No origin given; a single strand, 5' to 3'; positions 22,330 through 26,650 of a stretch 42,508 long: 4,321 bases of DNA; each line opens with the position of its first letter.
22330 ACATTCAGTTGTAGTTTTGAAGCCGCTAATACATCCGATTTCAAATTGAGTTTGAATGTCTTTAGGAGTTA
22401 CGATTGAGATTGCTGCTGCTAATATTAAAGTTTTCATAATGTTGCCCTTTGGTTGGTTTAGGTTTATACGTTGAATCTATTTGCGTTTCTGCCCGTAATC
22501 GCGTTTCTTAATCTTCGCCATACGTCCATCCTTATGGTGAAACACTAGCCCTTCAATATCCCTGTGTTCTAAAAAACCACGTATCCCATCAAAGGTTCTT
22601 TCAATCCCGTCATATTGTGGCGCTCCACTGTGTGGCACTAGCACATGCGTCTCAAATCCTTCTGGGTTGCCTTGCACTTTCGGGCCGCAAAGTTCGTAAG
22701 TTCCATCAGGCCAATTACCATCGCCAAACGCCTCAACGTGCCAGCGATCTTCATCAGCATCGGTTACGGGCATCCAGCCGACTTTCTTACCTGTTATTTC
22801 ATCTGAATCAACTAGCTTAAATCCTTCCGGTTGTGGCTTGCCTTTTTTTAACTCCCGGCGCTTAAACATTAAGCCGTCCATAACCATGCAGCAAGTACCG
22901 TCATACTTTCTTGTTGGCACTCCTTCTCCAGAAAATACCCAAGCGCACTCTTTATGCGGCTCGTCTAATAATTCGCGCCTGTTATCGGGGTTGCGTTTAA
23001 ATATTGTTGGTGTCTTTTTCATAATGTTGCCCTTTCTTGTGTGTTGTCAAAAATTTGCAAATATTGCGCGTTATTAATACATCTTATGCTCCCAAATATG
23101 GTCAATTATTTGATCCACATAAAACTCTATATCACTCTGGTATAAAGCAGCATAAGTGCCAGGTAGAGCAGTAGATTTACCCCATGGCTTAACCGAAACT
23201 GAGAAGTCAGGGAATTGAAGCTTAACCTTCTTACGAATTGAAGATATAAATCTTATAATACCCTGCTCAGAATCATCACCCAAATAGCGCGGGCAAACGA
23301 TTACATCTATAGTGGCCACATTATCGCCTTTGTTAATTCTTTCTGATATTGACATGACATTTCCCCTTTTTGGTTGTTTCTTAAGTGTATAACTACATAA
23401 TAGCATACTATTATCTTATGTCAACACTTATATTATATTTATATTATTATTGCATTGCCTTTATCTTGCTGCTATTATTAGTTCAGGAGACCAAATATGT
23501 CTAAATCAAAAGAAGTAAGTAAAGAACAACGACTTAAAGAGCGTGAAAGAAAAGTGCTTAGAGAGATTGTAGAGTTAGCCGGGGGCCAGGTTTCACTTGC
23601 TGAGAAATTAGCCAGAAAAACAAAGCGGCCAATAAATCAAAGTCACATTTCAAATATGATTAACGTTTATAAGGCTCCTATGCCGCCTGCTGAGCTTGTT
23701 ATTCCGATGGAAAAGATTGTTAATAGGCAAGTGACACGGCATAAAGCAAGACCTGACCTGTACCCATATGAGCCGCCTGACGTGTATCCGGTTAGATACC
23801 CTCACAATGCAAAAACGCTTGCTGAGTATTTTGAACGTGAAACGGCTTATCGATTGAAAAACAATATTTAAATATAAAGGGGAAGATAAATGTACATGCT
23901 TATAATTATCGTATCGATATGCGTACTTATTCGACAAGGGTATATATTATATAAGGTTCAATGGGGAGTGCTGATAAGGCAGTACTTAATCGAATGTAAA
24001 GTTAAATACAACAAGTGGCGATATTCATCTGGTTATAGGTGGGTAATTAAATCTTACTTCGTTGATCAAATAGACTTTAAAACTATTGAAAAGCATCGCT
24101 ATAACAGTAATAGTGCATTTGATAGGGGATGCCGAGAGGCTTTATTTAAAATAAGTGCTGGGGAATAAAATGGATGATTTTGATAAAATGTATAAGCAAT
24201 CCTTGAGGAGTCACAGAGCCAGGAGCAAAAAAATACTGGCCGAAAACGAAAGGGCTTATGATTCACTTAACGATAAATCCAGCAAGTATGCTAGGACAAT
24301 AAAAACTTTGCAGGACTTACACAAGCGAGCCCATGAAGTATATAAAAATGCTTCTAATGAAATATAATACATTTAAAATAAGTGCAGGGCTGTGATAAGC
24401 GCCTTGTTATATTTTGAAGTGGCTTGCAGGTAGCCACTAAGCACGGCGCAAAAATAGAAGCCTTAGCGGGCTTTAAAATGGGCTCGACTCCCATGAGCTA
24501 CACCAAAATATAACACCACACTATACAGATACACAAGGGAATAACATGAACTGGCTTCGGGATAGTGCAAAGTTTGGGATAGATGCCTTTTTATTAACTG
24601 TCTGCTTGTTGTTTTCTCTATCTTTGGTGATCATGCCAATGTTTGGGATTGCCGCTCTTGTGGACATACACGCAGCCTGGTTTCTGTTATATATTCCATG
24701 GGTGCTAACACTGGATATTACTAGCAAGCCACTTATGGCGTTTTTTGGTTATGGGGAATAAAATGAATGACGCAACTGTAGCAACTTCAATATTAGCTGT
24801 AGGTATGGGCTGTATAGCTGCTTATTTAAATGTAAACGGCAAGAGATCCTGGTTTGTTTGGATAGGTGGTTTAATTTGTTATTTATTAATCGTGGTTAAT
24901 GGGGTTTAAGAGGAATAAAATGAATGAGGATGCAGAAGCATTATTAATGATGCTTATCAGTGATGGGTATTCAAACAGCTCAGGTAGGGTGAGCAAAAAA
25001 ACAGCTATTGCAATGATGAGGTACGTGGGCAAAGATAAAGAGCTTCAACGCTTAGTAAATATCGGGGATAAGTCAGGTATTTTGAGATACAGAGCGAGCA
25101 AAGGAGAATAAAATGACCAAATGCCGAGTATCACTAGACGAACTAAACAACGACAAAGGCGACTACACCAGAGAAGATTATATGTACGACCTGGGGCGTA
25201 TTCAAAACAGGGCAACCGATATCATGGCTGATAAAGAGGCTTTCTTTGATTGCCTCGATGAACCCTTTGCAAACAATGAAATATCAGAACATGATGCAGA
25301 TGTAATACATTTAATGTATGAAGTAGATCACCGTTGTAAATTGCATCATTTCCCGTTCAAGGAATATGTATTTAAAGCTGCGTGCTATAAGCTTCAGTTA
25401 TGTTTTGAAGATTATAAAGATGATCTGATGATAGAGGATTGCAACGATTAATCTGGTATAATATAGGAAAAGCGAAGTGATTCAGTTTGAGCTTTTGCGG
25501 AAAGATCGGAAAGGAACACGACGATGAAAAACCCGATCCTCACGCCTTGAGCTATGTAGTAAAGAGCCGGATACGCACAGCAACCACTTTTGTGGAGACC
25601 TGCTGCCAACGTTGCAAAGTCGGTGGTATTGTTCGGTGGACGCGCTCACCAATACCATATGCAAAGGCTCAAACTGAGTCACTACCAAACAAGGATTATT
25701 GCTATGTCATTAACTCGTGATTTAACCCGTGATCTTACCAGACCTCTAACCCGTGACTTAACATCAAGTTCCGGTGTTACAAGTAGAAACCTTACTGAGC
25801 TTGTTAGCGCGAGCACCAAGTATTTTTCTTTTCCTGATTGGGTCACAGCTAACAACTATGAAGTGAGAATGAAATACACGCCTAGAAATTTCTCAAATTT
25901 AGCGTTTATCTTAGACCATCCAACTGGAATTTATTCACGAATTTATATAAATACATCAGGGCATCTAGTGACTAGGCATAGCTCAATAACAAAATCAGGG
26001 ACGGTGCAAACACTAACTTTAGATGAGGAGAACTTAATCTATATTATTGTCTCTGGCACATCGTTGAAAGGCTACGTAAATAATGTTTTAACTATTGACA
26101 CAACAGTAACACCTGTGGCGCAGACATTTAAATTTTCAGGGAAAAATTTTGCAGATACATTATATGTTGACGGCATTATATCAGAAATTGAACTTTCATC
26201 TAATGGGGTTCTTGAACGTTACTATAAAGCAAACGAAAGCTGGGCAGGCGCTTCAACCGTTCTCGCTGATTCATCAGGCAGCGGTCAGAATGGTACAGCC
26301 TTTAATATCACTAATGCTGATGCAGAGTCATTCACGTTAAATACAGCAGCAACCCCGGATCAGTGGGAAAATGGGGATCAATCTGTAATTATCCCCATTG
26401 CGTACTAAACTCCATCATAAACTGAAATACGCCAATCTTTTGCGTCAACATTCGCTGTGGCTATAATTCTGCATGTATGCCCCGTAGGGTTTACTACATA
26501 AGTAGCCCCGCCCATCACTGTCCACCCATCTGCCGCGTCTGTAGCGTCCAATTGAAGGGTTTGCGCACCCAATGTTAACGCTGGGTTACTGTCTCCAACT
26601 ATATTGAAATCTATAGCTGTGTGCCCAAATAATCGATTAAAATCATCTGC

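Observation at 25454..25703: About 235-nt structured leader closed by a 23-bp long-range helix, upstream of the opposite-strand LamG-like gene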

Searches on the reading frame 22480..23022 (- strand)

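Call 12: search_protein_families(library=pfam, proteins=[window:22480-23022:-], max_evalue=0.01)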
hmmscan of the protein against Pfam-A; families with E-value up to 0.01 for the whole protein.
window:22480-23022:- (181 aa): 1 family
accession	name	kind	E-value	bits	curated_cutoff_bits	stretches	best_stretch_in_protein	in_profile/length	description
PF17720.7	RLIG1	-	5.7e-06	25.9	25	1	95-177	180-270/324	RNA ligase 1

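Call 13: search_protein_families(library=phrogs, proteins=[window:22480-23022:-], max_evalue=0.01)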
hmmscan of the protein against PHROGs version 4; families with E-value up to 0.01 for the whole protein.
window:22480-23022:- (181 aa): 2 families
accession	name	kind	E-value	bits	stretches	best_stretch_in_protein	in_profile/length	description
phrog_14301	-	DNA, RNA and nucleotide metabolism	8.2e-60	202.8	1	1-180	1-186/186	RNA ligase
phrog_562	-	tail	0.0007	19.6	1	148-180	221-254/377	RNA ligase and tail fiber protein attachment catalyst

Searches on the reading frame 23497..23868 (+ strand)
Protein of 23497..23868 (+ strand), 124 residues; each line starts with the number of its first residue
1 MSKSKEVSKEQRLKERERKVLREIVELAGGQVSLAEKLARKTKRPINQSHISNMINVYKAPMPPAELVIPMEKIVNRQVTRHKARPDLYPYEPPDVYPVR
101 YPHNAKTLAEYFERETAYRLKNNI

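Call 12: search_protein_families(library=pfam, proteins=[window:23497-23868:+], max_evalue=0.01)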
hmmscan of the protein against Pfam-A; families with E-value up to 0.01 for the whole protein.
window:23497-23868:+ (124 aa): 1 family
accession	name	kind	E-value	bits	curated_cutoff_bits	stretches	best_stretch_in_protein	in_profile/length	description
PF15943.11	YdaS_toxin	-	2.2e-09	37.4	30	1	21-90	1-62/65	Bacterial toxin YdaS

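Call 13: search_protein_families(library=phrogs, proteins=[window:23497-23868:+], max_evalue=0.01)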
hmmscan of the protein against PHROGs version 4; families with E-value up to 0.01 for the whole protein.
window:23497-23868:+ (124 aa): 2 families
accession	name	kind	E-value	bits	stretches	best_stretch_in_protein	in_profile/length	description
phrog_35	-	transcription regulation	9.3e-07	30.1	1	11-92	68-141/181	transcriptional repressor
phrog_10248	-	unknown function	0.0032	19.3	1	35-90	16-68/103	-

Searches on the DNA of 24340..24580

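Call 85: search_rna_families(source=window, start=24340, end=24580, threshold=evalue, max_evalue=10, show_alignments=3)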
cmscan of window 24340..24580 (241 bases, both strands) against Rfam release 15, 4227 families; matches with E-value up to 10: 2.
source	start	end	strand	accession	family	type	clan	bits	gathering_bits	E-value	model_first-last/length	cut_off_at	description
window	24397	24505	+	RF00407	SNORA50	Gene; snRNA; snoRNA; HACA-box;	CL00034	12.4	90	7.3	1-136/136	no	Small nucleolar RNA SNORA50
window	24555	24579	-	RF01151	snoU82P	Gene; snRNA; snoRNA; CD-box;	-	10.2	42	2.4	30-55/55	no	Small nucleolar RNA U82P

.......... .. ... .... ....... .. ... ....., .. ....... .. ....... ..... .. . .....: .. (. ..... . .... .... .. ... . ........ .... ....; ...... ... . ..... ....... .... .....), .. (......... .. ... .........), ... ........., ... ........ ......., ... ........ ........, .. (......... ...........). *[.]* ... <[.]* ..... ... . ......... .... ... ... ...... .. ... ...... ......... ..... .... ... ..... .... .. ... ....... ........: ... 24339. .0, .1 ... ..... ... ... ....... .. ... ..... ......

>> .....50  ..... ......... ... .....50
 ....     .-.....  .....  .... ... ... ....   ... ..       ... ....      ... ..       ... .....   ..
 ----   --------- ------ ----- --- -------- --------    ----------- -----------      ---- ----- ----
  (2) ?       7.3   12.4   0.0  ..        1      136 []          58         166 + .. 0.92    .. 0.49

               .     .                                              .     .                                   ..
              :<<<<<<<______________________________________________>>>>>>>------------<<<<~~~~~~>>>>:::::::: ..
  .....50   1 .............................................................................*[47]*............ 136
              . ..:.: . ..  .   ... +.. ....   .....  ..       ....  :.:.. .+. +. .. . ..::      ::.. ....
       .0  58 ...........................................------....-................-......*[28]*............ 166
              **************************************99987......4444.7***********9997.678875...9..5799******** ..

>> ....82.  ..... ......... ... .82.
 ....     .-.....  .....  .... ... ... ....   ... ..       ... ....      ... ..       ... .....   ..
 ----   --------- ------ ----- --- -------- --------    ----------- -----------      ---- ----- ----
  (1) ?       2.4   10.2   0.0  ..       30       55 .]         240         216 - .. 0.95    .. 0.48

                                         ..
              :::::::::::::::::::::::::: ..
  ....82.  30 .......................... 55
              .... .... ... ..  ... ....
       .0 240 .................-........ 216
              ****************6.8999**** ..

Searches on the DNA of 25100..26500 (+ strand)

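Call 4: search_dna_similar(query=window:25100-26500:+, collection=phages, mode=near, max_rows=40)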
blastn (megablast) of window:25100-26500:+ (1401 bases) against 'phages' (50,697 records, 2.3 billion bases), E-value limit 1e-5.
No match.

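Call 8: search_dna_similar(query=window:25440-25720:+, collection=phages, mode=distant, max_rows=40, max_evalue=0.01)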
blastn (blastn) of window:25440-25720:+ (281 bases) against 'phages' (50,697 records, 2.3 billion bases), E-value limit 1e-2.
No match.

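Call 9: search_rna_families(source=window, start=25300, end=25850, threshold=evalue, max_evalue=10, show_alignments=3)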
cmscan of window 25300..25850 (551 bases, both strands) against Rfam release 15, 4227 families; matches with E-value up to 10: 2.
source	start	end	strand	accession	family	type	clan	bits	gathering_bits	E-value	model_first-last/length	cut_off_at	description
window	25356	25430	+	RF02307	TtnuCD33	Gene; snRNA; snoRNA; CD-box;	-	18.7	80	4.7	1-74/74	no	Tetrahymena snoRNA TtnuCD33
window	25753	25790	+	RF01331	CRISPR-DR18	Gene; CRISPR;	-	17.7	50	2.1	1-37/37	no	CRISPR RNA direct repeat element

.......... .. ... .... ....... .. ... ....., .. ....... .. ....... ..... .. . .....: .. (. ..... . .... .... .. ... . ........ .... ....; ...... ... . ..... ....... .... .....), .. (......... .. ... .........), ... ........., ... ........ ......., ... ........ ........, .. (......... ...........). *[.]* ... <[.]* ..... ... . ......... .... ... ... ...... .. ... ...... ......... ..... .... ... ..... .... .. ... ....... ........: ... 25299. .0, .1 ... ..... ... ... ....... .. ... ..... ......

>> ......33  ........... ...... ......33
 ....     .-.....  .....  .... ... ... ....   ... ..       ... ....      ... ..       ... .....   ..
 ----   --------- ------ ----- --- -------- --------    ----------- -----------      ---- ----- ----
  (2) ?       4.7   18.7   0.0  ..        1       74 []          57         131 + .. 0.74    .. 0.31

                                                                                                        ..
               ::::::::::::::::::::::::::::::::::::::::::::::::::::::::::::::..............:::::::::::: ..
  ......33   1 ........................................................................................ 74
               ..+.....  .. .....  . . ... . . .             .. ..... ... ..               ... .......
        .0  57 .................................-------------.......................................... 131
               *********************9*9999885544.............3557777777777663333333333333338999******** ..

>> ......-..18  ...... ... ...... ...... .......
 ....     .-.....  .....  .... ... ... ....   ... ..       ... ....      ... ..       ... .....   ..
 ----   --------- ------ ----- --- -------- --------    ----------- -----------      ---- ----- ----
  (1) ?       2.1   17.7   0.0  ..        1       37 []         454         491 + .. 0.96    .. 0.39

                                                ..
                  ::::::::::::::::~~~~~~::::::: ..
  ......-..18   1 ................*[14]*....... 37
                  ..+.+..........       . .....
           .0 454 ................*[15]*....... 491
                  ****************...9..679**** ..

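Call 51: search_dna_similar(query=L033:486-732:+, collection=phages, mode=distant, max_evalue=0.1)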
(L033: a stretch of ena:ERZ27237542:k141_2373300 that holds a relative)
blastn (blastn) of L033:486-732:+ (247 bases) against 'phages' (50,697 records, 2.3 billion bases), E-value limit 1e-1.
No match.

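Call 52: search_dna_similar(query=window:25465-25700:+, collection=plasmids, mode=distant, max_evalue=0.1)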
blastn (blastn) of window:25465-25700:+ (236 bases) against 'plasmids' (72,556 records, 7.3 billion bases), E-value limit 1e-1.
No match.

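Call 58: search_rna_families(source=L033, start=440, end=780, threshold=evalue, max_evalue=10, show_alignments=2)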
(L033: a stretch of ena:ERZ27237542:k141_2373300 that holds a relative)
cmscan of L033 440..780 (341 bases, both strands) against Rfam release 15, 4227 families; matches with E-value up to 10: 0.
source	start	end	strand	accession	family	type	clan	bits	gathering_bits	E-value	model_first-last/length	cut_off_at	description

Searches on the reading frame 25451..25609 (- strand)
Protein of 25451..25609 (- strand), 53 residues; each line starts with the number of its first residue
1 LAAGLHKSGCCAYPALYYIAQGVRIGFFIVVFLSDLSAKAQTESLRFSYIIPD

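Call 71: search_protein_families(library=pfam, proteins=[window:25451-25609:-], max_evalue=1)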
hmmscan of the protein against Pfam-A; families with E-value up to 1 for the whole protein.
seq(53 aa): 0 families

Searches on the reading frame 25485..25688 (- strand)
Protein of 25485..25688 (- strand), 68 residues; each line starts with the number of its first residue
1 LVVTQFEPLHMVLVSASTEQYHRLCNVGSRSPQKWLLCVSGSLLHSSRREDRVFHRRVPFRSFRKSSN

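Call 71: search_protein_families(library=pfam, proteins=[window:25485-25688:-], max_evalue=1)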
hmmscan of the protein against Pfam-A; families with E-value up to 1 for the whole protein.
seq(68 aa): 0 families

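Call 88: find_homologous_proteins(query=window:25485-25688:-, max_evalue=0.01)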
Query window:25485-25688:-: no candidate shares three 5-residue words with the query. No homologue found.
